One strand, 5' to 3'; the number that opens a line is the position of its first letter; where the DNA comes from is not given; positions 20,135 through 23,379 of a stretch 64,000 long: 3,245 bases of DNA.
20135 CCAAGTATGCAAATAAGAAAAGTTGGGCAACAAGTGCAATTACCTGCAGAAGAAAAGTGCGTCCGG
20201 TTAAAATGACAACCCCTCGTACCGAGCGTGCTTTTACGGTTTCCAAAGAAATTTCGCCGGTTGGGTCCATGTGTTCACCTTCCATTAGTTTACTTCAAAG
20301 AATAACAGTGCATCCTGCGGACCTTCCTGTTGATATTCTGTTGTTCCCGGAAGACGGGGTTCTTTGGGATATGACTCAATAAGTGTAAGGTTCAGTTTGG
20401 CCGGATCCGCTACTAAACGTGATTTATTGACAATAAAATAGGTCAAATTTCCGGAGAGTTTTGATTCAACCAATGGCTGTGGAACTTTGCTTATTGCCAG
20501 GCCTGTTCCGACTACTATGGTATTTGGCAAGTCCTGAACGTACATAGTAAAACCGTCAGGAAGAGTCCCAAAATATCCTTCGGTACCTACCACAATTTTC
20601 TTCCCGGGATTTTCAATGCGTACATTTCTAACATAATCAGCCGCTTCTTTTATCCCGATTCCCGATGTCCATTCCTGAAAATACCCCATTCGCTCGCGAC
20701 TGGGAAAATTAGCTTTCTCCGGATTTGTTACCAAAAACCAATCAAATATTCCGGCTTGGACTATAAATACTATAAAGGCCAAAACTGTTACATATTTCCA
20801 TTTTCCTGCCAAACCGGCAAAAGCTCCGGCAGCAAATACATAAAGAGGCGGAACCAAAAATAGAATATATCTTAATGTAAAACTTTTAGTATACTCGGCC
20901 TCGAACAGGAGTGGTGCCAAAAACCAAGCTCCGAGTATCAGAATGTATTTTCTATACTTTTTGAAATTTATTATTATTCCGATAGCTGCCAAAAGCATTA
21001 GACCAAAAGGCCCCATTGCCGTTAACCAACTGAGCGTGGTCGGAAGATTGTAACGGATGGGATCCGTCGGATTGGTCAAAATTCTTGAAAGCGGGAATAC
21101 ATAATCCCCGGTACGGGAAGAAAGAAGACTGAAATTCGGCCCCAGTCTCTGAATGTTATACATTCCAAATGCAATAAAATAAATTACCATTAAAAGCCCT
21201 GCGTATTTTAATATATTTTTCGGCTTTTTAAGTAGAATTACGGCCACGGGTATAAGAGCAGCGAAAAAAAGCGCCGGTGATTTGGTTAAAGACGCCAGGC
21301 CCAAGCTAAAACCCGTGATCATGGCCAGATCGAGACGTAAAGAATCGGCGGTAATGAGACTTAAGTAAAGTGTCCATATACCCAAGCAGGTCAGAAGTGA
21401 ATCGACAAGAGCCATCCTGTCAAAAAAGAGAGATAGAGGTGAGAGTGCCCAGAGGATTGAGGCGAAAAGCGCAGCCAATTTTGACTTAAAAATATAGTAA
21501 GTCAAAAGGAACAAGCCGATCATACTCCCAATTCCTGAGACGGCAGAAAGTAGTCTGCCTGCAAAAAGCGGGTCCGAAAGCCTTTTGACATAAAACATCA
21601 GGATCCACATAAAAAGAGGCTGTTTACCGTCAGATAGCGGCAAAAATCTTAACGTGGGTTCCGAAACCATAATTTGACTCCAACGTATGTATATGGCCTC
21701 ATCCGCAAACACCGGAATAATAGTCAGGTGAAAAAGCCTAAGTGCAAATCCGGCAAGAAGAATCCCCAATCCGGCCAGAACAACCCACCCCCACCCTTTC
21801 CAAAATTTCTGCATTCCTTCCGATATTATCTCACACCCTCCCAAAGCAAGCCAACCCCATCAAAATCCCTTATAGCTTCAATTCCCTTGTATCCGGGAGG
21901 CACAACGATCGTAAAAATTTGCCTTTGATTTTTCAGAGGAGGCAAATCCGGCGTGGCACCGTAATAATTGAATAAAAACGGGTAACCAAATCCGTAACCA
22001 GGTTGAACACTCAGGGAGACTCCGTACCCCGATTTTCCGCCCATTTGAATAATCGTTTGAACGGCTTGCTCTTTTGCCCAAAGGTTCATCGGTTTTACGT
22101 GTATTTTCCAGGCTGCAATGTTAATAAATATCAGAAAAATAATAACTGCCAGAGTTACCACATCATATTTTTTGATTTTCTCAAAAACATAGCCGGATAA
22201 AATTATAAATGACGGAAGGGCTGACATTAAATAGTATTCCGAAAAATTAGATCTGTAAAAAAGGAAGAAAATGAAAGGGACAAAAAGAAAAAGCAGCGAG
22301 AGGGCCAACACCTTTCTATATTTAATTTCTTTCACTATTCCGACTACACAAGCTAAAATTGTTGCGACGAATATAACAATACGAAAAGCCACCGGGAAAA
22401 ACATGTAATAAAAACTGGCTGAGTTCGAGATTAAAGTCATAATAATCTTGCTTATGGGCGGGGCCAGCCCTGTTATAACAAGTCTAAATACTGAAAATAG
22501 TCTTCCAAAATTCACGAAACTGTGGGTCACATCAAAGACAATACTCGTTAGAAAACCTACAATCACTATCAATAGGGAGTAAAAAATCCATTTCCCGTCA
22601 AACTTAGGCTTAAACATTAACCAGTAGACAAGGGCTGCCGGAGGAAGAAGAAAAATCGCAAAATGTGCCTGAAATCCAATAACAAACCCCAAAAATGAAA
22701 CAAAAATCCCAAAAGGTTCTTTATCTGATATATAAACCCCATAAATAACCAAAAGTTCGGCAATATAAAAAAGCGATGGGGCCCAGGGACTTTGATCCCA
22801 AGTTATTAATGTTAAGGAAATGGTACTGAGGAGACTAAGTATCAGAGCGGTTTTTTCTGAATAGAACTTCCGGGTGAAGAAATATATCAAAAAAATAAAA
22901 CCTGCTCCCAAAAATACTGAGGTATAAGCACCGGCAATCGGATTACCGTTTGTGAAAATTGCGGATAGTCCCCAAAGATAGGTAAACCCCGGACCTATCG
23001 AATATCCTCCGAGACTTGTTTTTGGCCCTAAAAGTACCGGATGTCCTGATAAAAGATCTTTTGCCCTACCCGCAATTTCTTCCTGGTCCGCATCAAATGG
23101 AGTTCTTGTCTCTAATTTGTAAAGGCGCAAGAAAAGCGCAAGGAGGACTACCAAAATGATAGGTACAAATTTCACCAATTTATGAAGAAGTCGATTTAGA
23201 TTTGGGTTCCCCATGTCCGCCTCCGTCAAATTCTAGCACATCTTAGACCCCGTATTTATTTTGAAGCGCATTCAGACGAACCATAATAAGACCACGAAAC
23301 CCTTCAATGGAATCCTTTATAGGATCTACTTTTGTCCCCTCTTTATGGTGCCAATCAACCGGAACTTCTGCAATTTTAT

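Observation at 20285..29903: Three polyprenyl-phosphate sugar synthases interleaved with ArnT/Pmt-like GT-C genes, one fused to GtrA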

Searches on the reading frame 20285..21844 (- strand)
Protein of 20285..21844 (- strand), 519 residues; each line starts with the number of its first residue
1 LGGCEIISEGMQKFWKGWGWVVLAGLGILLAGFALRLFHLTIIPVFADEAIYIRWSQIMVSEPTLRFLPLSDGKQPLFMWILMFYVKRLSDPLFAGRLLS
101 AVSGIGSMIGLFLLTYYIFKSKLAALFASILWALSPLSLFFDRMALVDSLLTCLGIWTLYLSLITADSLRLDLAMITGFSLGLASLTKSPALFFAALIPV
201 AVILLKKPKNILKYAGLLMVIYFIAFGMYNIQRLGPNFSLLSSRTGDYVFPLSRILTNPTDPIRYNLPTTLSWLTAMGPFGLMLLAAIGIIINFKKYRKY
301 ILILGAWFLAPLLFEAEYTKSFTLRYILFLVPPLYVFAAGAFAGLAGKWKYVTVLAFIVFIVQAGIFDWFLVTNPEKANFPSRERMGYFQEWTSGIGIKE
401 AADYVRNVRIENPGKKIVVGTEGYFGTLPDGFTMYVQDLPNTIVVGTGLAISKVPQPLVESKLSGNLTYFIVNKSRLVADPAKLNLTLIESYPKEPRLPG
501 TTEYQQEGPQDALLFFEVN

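Call 4: search_protein_families(library=pfam, proteins=[window:20285-21844:-], max_evalue=0.01)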
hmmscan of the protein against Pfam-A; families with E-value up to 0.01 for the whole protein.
window:20285-21844:- (519 aa): 2 families
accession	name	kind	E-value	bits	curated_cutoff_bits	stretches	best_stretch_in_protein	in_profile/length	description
PF13231.12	PMT_2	-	3.9e-10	40.6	26.1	1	76-224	4-154/160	Dolichyl-phosphate-mannose-protein mannosyltransferase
PF02366.24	PMT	-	2.9e-06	27.5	22.7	1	73-217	61-214/245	Dolichyl-phosphate-mannose-protein mannosyltransferase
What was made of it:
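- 20285..21844 (-): PMT_2 GT-C transferase with an FADEA motif after TM1. It is a paralogue of 1539-3176. The likely start is ATG 21814. Pfam PMT_2 (40.6 bits) and PMT (27.5 bits) (call 4).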

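Call 6: search_protein_families(library=ncbifam, proteins=[window:20285-21844:-], max_evalue=0.01)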
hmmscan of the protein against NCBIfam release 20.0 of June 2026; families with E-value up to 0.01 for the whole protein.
window:20285-21844:- (519 aa): 1 family
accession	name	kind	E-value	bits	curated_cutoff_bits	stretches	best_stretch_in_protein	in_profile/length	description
TIGR03663.1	TIGR03663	subfamily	7.3e-09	35.1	126.25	1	25-203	4-179/435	flippase activity-associated protein Agl23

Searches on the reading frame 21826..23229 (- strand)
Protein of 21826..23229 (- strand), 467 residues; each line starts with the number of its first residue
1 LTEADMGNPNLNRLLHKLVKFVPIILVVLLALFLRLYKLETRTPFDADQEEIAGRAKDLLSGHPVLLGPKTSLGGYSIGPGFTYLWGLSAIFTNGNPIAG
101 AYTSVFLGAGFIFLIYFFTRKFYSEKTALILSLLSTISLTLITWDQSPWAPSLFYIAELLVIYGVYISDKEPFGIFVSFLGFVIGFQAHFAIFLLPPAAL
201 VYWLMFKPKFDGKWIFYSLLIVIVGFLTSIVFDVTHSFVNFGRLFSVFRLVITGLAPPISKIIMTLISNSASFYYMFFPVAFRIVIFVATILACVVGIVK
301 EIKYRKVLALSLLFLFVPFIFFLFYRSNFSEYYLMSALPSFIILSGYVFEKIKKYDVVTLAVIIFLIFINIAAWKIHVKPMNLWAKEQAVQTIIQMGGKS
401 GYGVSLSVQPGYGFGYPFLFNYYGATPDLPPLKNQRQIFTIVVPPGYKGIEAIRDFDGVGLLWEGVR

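Call 4: search_protein_families(library=pfam, proteins=[window:21826-23229:-], max_evalue=0.01)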
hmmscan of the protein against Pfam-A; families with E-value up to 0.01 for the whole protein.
window:21826-23229:- (467 aa): 0 families

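Call 6: search_protein_families(library=ncbifam, proteins=[window:21826-23229:-], max_evalue=0.01)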
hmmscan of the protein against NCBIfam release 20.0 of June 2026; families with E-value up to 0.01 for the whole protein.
window:21826-23229:- (467 aa): 0 families

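Call 20: find_homologous_proteins(query=window:21826-23229:-, max_evalue=0.00001)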
Query window:21826-23229:- (467 aa): 107 proteins with E <= 0.00001 among 8000 candidates.
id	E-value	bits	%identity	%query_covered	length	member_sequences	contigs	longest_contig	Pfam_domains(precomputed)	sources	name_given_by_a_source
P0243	0.0e+0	1010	100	99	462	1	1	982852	-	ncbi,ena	-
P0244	5.6e-244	829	79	99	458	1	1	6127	-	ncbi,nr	ncbi:MAG: hypothetical protein NTZ07_04265 [Candidatus Woesebacteria bacterium]|nr:hypothetical prot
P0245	2.6e-238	810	79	97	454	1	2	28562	PF13231.13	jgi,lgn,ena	-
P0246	4.2e-234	796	77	98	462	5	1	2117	-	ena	-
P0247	3.3e-229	780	75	95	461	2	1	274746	-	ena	-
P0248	4.1e-228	776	74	97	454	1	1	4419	-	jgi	jgi:hypothetical protein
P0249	1.1e-227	775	74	98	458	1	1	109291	PF13231.13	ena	-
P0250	6.2e-225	766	75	97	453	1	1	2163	-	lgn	-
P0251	1.9e-224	764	73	99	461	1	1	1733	PF13231.13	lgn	-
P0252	4.1e-220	750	73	98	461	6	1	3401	-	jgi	jgi:4-amino-4-deoxy-L-arabinose transferase-like glycosyltransferase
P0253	6.0e-217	739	70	99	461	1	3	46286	-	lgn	-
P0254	5.9e-216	736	71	97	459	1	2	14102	-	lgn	-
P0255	7.1e-212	723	69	98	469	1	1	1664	-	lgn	-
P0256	1.0e-204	699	66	99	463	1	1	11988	PF13231.13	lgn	-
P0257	1.8e-202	692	66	98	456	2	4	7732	PF13231.13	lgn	-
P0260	1.3e-149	517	52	98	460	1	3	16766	PF13231.13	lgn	-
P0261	2.3e-149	517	54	99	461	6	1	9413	PF13231.13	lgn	-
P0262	3.5e-147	509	53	99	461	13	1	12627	PF13231.13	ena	-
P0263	3.9e-147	509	54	97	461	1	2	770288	PF13231.13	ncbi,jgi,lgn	-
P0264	5.5e-147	509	53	99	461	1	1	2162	PF13231.13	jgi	-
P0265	7.1e-147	508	54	97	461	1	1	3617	PF13231.13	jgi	-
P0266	1.2e-146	508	53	97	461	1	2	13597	PF13231.13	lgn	-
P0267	1.6e-146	507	53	97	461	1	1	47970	PF13231.13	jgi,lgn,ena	-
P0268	1.0e-145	505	54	99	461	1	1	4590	PF13231.13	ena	-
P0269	1.7e-145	504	53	97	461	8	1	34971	PF13231.13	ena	-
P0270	1.9e-145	504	53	98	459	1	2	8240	PF13231.13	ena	-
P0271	3.0e-145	503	52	96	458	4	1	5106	PF13231.13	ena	-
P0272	2.2e-144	500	53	99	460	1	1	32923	PF13231.13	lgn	-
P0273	3.8e-144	499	52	96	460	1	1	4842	PF13231.13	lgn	-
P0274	3.3e-143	496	54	99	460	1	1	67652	PF13231.13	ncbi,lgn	-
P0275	6.1e-142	492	52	99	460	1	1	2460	PF13231.13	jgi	-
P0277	1.7e-140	487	52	98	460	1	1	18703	PF13231.13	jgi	jgi:4-amino-4-deoxy-L-arabinose transferase-like glycosyltransferase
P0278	1.8e-140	487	52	99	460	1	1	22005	PF13231.13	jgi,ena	-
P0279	1.4e-139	484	53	96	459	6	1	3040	PF13231.13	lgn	-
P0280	5.0e-139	482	51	97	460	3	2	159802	PF13231.13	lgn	-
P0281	1.3e-137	478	50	96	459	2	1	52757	PF13231.13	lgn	-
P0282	2.9e-137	477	51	97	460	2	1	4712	PF13231.13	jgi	jgi:4-amino-4-deoxy-L-arabinose transferase-like glycosyltransferase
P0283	5.5e-137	476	50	99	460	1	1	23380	PF13231.13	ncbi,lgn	-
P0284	3.1e-136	473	52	96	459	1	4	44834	PF13231.13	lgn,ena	-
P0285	3.6e-136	473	52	93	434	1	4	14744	PF13231.13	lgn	-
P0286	1.4e-135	471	50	99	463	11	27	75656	PF13231.13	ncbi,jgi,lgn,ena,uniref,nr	ncbi:MAG: hypothetical protein UU51_C0014G0011 [Microgenomates group bacterium GW2011_GWC1_41_20]|un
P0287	5.9e-134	466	49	96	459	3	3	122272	PF13231.13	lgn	-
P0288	6.8e-134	466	51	98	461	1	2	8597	PF13231.13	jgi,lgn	-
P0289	1.0e-133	465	49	99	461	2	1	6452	PF13231.13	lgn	-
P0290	1.2e-133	465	52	96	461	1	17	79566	PF13231.13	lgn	-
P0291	1.2e-132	462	52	91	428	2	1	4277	PF13231.13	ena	-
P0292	2.3e-131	457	49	97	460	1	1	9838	PF13231.13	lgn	-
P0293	5.2e-131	456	48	98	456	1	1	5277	PF13231.13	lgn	-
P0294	1.1e-130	455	48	98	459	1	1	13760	PF13231.13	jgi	jgi:4-amino-4-deoxy-L-arabinose transferase-like glycosyltransferase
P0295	2.0e-130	454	49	95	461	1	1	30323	PF13231.13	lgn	-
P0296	2.1e-130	454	49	97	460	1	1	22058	PF13231.13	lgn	-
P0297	2.3e-128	447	49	97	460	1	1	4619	PF13231.13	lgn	-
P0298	4.5e-128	446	47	98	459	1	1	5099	PF13231.13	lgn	-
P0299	8.4e-127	442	46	98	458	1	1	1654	PF13231.13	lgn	-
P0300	2.8e-123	431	47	98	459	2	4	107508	PF13231.13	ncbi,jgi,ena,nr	ncbi:MAG TPA: glycosyltransferase family 39 protein [Patescibacteria group bacterium]|nr:glycosyltra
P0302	2.1e-119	418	46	94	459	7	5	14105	PF13231.13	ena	-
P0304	8.1e-119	416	44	95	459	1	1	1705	PF13231.13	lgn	-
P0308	1.0e-109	386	43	97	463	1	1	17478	PF13231.13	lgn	-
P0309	4.2e-109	384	43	93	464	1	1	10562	PF13231.13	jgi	jgi:4-amino-4-deoxy-L-arabinose transferase-like glycosyltransferase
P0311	1.1e-107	379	43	98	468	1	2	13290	PF13231.13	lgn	-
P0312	3.2e-107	378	43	93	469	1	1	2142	PF13231.13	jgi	-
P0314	8.2e-106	373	43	94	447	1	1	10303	PF13231.13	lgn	-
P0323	8.9e-95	337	41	95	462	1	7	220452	PF13231.13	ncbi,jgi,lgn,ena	-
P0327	4.8e-93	331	39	97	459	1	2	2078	PF13231.13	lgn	-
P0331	2.9e-90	322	41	88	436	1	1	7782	PF13231.13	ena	-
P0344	6.4e-25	106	26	89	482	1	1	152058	PF13231.13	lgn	-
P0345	5.0e-12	64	24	87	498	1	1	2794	PF13231.13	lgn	-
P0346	7.0e-12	63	28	49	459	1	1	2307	PF13231.13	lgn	-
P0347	1.4e-11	62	29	29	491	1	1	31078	PF13231.13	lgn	-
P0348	2.3e-7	48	25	48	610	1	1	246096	PF02366.25,PF13231.13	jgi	jgi:hypothetical protein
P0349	2.8e-7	48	28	39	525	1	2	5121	PF13231.13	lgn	-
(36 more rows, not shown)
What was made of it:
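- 21826..23229 (-): Divergent PMT_2/ArnT-like GT-C transferase, paralogue of 24975-26489. It has an FDADQEE motif after TM1. The database copy starts at M6 (23214). Homologues carry PF13231 (call 20).
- Checked: 21826-23229(-): most of its 107 homologues carry PMT_2 (call 20).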

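Call 43: predict_structure(alignment_id=A2)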
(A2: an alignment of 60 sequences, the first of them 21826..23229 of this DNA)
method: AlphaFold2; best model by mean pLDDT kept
length: 467 residues; sequences in the alignment: 60
mean_pLDDT: 94.1   pTM: 0.92
mean pLDDT of the five models: 94.1, 93.9, 93.7, 93.2, 92.9
residues with pLDDT >= 90: 390; 70-90: 64; 50-70: 11; < 50: 2
segments of 3 or more residues with pLDDT < 50: none
pLDDT, mean of each block of 10 residues (from residue 1): 69 88 98 98 93 95 94 89 97 97 98 98 98 98 94 97 98 98 97 97 98 98 97 97 88 86 97 98 98 98 98 98 89 94 99 97 98 93 96 96 80 84 95 93 85 92 85
secondary structure, 60 per line:
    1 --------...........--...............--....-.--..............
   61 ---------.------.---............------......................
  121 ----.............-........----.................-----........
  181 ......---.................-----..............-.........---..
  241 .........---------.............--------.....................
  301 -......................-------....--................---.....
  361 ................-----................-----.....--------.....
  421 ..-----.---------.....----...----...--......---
elements in order: H9-19 H22-36 H39-42 H47-60 H81-92 H99-120 H125-137 H139-146 H151-167 H173-186 H190-206 H212-225 H227-235 H239-249 H259-271 H280-300 H302-323 H331-334 H337-352 H356-376 H383-397 E403-407 H416-422 E438-442 E454-456 E459-464

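Call 49: fold_search(model_id=the predicted structure, library=pdb)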
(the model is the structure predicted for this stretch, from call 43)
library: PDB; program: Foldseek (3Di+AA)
matches with E <= 10: 212; with E <= 0.001: 10
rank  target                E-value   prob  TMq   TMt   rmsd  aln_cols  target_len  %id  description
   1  5f15                  2.9e-06  1.00  0.62  0.54   8.8       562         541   10  Crystal Structure of ArnT from Cupriavidus metallidurans bound to Undecaprenyl phosphate (released 2016-02-17)
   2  5ezm                  6.2e-05  1.00  0.58  0.52   7.4       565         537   11  Crystal Structure of ArnT from Cupriavidus metallidurans in the apo state (released 2016-02-17)
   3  8pn9_A                2.4e-04  1.00  0.52  0.39  10.6       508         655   12  Structure of human oligosaccharyltransferase OST-A complex bound to NGI-1 (released 2024-05-08)
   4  6c26_A                2.4e-04  1.00  0.50  0.38  12.2       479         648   12  The Cryo-EM structure of a eukaryotic oligosaccharyl transferase complex (released 2018-01-31)
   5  6s7t_A                2.5e-04  1.00  0.55  0.39  10.6       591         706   13  Cryo-EM structure of human oligosaccharyltransferase complex OST-B (released 2019-12-18)
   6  3wak                  2.8e-04  1.00  0.51  0.30  13.8       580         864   12  Crystal structure of the Archaeoglobus fulgidus oligosaccharyltransferase (O29867_ARCFU) in the apo form (released 2013-10-30)
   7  6s7o_A                3.4e-04  1.00  0.52  0.39  11.2       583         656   12  Cryo-EM structure of human oligosaccharyltransferase complex OST-A (released 2019-12-18)
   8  7oci_F                3.9e-04  1.00  0.53  0.41  10.7       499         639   11  Cryo-EM structure of yeast Ost6p containing oligosaccharyltransferase complex (released 2022-02-16)
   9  3waj                  4.0e-04  1.00  0.48  0.30  11.7       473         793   15  Crystal structure of the Archaeoglobus fulgidus oligosaccharyltransferase (O29867_ARCFU) complex with Zn and sulfate (released 2013-10-30)
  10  7e9s_A                6.3e-04  1.00  0.47  0.28  14.3       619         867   12  Archaeal oligosaccharyltransferase AglB from Archaeoglobus fulgidus in complex with an inhibitory peptide and a dolich (released 2021-09-08)
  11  9n9j_I                1.3e-03  1.00  0.49  0.35  12.2       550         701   10  Structure of a GRP94 folding intermediate engaged with a CCDC134- and FKBP11-bound secretory translocon (released 2025-11-19)
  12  6p25_B                1.4e-03  1.00  0.35  0.25  10.5       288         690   14  Structure of S. cerevisiae protein O-mannosyltransferase Pmt1-Pmt2 complex bound to the sugar donor and a peptide acce (released 2019-07-10)
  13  9dlh                  1.6e-03  1.00  0.46  0.38   8.3       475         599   14  donor substrate analog-bound AftB (released 2025-06-25)
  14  6ftg_5                1.8e-03  1.00  0.52  0.40  12.5       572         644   10  Subtomogram average of OST-containing ribosome-translocon complexes from canine rough microsomal membranes (released 2018-03-21)
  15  9s6u_A                2.4e-03  1.00  0.54  0.47   6.2       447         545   14  Ternary cryo-EM structure of human ALG9 with Dol25-PP-GlcNAc2Man8, Dol25-P-Man and Fab (released 2026-03-18)
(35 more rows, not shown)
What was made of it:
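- On GT39 / GT83 (PMT / ArnT) GT-C enzymes: For 21826-23229 the evidence is through homologues and fold (calls 20, 49).
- PMT_2 is a broad profile shared by ArnT-like enzymes, and ArnT is the best structural match for 21826-23229 (call 49).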
